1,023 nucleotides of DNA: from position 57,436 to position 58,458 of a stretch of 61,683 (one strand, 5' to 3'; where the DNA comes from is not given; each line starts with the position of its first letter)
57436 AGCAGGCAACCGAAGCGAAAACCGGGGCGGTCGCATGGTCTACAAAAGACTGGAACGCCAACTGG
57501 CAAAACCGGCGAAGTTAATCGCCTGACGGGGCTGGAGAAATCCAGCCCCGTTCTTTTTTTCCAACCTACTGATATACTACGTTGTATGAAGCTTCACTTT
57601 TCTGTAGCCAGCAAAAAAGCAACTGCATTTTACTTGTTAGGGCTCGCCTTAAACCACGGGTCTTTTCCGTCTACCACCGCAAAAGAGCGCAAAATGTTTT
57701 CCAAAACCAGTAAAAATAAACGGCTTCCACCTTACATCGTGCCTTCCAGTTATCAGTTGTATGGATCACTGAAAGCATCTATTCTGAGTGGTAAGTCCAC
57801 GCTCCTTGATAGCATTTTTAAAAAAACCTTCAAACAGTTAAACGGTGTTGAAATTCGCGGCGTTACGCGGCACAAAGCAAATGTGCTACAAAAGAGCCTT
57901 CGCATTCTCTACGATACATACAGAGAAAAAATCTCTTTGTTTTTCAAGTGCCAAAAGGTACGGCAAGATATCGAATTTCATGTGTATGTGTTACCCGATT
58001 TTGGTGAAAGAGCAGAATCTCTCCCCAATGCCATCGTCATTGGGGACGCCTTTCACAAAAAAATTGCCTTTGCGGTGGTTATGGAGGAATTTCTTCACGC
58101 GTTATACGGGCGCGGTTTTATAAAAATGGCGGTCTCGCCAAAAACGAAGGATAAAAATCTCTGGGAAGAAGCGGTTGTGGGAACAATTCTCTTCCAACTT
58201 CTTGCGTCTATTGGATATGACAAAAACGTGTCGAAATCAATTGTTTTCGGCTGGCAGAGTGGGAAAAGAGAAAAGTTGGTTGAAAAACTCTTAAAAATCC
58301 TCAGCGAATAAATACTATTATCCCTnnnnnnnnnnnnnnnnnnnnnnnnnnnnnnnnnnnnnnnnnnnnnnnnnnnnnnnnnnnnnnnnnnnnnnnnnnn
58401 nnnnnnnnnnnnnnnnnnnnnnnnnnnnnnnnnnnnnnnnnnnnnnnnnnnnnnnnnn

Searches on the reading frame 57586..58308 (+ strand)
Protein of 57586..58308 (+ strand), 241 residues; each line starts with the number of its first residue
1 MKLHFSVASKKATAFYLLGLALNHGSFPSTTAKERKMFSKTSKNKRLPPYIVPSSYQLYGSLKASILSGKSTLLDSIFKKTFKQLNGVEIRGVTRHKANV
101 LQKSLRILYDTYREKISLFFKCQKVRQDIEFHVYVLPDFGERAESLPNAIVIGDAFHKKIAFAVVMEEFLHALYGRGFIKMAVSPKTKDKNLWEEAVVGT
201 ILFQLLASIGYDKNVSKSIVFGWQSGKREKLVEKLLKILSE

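Call 3: search_protein_families(library=ncbifam, proteins=[window:57586-58308:+], max_evalue=0.01)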
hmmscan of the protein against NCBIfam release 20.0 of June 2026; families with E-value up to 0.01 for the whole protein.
window:57586-58308:+ (241 aa): 0 families

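Call 4: search_protein_families(library=pfam, proteins=[window:57586-58308:+], max_evalue=0.01)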
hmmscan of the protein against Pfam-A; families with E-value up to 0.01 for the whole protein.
window:57586-58308:+ (241 aa): 0 families

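Call 43: find_homologous_proteins(query=A2, max_evalue=0.01)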
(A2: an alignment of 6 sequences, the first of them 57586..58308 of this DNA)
Query A2 (6 sequences) (241 aa, profile of the alignment): 4 proteins with E <= 0.01 among 5409 candidates.
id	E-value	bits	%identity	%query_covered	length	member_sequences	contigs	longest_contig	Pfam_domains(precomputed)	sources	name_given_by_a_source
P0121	9.8e-95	335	100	100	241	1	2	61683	-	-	-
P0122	4.5e-89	316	29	73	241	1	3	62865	-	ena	-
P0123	8.4e-88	312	79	99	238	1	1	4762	-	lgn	-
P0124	4.7e-57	212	38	44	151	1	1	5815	-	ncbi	-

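Call 47: find_encoding_contigs(protein=P0123, flank=4000, max_places=2)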
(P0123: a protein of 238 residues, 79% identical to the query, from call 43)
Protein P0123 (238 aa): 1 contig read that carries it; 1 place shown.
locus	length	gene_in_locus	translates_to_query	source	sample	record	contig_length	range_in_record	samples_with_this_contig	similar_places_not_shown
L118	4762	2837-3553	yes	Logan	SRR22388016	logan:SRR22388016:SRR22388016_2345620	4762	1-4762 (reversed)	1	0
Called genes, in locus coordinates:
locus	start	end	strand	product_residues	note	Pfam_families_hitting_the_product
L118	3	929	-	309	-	?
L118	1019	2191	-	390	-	PF01231:IDO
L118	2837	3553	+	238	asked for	-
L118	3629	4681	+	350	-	-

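Call 52: predict_structure(alignment_id=A3)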
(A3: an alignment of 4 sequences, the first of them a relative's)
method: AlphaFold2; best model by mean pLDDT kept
length: 241 residues; sequences in the alignment: 4
mean_pLDDT: 71.9   pTM: 0.71
mean pLDDT of the five models: 71.9, 63.9, 50.5, 38.1, 37.7
residues with pLDDT >= 90: 57; 70-90: 93; 50-70: 35; < 50: 56
segments of 3 or more residues with pLDDT < 50: 24-74, 88-91
pLDDT, mean of each block of 10 residues (from residue 1): 85 66 42 41 35 34 43 50 51 73 96 95 87 82 74 86 92 86 80 89 94 87 74 86 71
secondary structure, 60 per line:
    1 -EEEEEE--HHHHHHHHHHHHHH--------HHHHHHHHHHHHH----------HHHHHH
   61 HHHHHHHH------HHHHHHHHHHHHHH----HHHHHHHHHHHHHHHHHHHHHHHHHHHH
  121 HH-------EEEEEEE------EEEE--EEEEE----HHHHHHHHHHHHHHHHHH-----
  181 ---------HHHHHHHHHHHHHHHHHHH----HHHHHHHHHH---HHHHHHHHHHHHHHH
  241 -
elements in order: E2-7 H10-23 H32-44 H55-68 H75-88 H93-122 E130-136 E143-146 E149-153 H158-175 H190-208 H213-222 H226-240

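Call 54: search_protein_representatives(alignment_id=A3)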
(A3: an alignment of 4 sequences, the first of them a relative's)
Query: 4 sequences, 242 profile positions. Proteins with E-value up to 0.001 (for the whole library): 25; up to 1e-10: 24; up to 1e-30: 16. The best 25 are listed.
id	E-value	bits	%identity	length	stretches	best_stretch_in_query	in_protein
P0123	4.4e-119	412.7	-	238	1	1-239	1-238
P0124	3.6e-68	246.0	-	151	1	91-240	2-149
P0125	5.5e-55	202.8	-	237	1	2-239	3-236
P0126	6.6e-53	196.0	-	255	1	1-239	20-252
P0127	6.9e-51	189.4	-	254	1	1-238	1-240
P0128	6.8e-45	169.8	-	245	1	1-239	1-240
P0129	1.3e-44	168.8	-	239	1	1-237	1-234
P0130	1.4e-42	162.2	-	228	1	14-238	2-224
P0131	7.5e-41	156.6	-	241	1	1-239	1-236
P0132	9.5e-39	149.7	-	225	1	1-239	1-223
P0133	1.3e-38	149.2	-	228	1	2-237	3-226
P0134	1.6e-38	148.9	-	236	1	1-236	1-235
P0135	3.4e-38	147.8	-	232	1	3-236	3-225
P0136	3.1e-37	144.7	-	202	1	36-238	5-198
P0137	4.0e-32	128.0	-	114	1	129-239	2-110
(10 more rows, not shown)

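Call 55: fold_search(model_id=the predicted structure, library=pdb)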
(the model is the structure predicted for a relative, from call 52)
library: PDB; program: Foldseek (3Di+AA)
matches with E <= 10: 124; with E <= 0.001: 0
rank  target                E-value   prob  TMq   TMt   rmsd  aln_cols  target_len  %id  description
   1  3q7j_A                1.4e-01  0.97  0.30  0.10   4.7       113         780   16  Engineered Thermoplasma Acidophilum F3 factor mimics human aminopeptidase N (APN) as a target for anticancer drug deve (released 2011-07-27)
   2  7xyo_A                1.4e-01  0.96  0.35  0.18   4.6       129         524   14  Crystal Structure of a M61 aminopeptidase family member from Myxococcus fulvus (released 2023-06-07)
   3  3nqx                  1.9e-01  0.92  0.31  0.26   5.0       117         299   14  Crystal structure of vibriolysin MCP-02 mature enzyme, a zinc metalloprotease from M4 family (released 2010-10-06)
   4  7xyo_B                2.2e-01  0.94  0.35  0.18   4.3       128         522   15  Crystal Structure of a M61 aminopeptidase family member from Myxococcus fulvus (released 2023-06-07)
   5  6u7g_A                4.7e-01  0.69  0.29  0.09   6.7       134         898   14  HCoV-229E RBD Class V in complex with human APN (released 2019-11-13)
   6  4jiu                  4.7e-01  0.38  0.21  0.40   9.8       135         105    7  Crystal structure of the metallopeptidase zymogen of Pyrococcus abyssi abylysin (released 2013-06-12)
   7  7oc7                  5.4e-01  0.63  0.29  0.25   5.7       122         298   13  LasB, alpha-alkyl-N-aryl mercaptoacetamide (released 2022-01-19)
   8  7v9p_A                5.7e-01  0.87  0.34  0.11   4.8       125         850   13  Crystal structure of the lanthipeptide zinc-metallopeptidase EryP from saccharopolyspora erythraea in intermediate sta (released 2022-05-11)
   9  3qnf_C                5.7e-01  0.66  0.28  0.10   6.6       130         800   12  Crystal structure of the open state of human endoplasmic reticulum aminopeptidase 1 ERAP1 (released 2011-02-23)
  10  5lds_B                5.7e-01  0.63  0.30  0.10   6.6       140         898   16  Structure of the porcine aminopeptidase N ectodomain (released 2017-04-05)
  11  7vpp_C                5.7e-01  0.54  0.28  0.10   7.1       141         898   14  Structures of a deltacoronavirus spike protein bound to porcine and human receptors indicate the risk of virus adaptat (released 2022-03-16)
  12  3mdj_C                6.0e-01  0.28  0.24  0.09  10.9       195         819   11  ER Aminopeptidase, ERAP1, Bound to the Zinc Aminopeptidase Inhibitor, Bestatin (released 2011-03-30)
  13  5nie_B                6.4e-01  0.77  0.32  0.14   4.9       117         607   16  Crystal structure of human LTA4H mutant R563A in open conformation (released 2017-08-23)
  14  5nie_A                6.4e-01  0.75  0.31  0.14   4.9       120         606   13  Crystal structure of human LTA4H mutant R563A in open conformation (released 2017-08-23)
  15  9h0y                  6.7e-01  0.57  0.28  0.21   5.2       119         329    9  ProA in complex with inhibitor 7 (released 2025-06-18)
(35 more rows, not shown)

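Call 57: search_solved_structures(query=A4, max_evalue=10, show_alignments=2)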
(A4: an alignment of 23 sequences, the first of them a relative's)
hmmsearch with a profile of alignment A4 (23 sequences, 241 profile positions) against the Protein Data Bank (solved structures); distinct sequences matched with E-value up to 10: 1.
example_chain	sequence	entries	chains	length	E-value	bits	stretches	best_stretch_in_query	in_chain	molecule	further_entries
9tfp_B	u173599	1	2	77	1.2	12.1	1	116-162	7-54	Protein kinase domain-containing protein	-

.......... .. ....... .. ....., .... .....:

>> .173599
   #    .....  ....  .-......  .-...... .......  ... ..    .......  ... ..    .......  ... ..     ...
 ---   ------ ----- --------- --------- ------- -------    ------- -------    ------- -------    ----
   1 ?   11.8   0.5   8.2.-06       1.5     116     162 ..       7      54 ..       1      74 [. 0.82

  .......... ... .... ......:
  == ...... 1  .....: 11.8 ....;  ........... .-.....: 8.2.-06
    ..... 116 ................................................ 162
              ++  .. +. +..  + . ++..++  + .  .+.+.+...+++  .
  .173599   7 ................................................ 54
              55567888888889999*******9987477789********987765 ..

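Call 58: search_protein_families(library=pfam, alignment_id=A4, max_evalue=1)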
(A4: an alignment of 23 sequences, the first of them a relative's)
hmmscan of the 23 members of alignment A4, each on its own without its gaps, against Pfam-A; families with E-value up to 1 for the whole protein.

A. member 1, P0121 (241 aa): 1 family
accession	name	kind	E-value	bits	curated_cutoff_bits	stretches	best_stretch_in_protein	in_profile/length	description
PF11266.14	Ald_deCOase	-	0.037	14.3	28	1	150-185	116-151/218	Long-chain fatty aldehyde decarbonylase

B. families by the number of members that match (of 23 scanned): 15 families
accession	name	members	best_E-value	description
PF24502.1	Ig_TMEM131homol_3rd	1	0.0078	TMEM131 homolog third Ig-like domain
PF06996.16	T6SS_TssG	1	0.011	Type VI secretion, TssG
PF25398.1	CUX1_N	1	0.016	CUX1-like, N-terminal tRNA-binding arm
PF24339.2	OB_DEPS-1_3rd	1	0.018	P-granule-associated protein DEPS-1, third OB-fold domain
PF07377.18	DUF1493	1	0.022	Protein of unknown function (DUF1493)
PF11266.14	Ald_deCOase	1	0.037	Long-chain fatty aldehyde decarbonylase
PF07432.18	Hc1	1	0.061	Histone H1-like protein Hc1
PF12729.13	4HB_MCP_1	1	0.076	Four helix bundle sensory module for signal transduction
PF20592.3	pAdhesive_10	1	0.11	Putative adhesin domain (group 10)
PF00406.28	ADK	1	0.12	Adenylate kinase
PF22147.1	AcrIC5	1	0.16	Anti-CRISPR protein AcrIC5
PF23058.1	RBD_ZCCHC3_2nd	1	0.17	ZCCHC3, second RNA-binding domain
PF19375.4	DurN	1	0.23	DurN substrate-assisted peptide maturase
PF13919.11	ASXH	1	0.29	Asx homology domain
PF18469.7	PH_18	1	0.85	Pleckstrin homology domain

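Call 80: search_protein_families(library=ncbifam, alignment_id=A4, max_evalue=5)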
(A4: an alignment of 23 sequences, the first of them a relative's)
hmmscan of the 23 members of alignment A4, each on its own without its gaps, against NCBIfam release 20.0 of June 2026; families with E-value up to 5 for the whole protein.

A. member 1, P0121 (241 aa): 1 family
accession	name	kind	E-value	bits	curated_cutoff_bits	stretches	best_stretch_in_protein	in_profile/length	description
TIGR04059.1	Ald_deCOase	equivalog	0.011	15.7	222.65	1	150-185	117-152/220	aldehyde oxygenase (deformylating)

B. families by the number of members that match (of 23 scanned): 6 families
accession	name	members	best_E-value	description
NF002700.0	PRK02496.1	1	0.0081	adenylate kinase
TIGR04059.1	Ald_deCOase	1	0.011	aldehyde oxygenase (deformylating)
TIGR03347.1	VI_chp_1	1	0.018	type VI secretion system baseplate subunit TssG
NF010249.0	PRK13696.1-1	1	0.041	hypothetical protein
NF011668.0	PRK15086.1-4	1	0.076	ethanolamine utilization protein EutH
NF006462.0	PRK08857.1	1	0.12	aminodeoxychorismate/anthranilate synthase component II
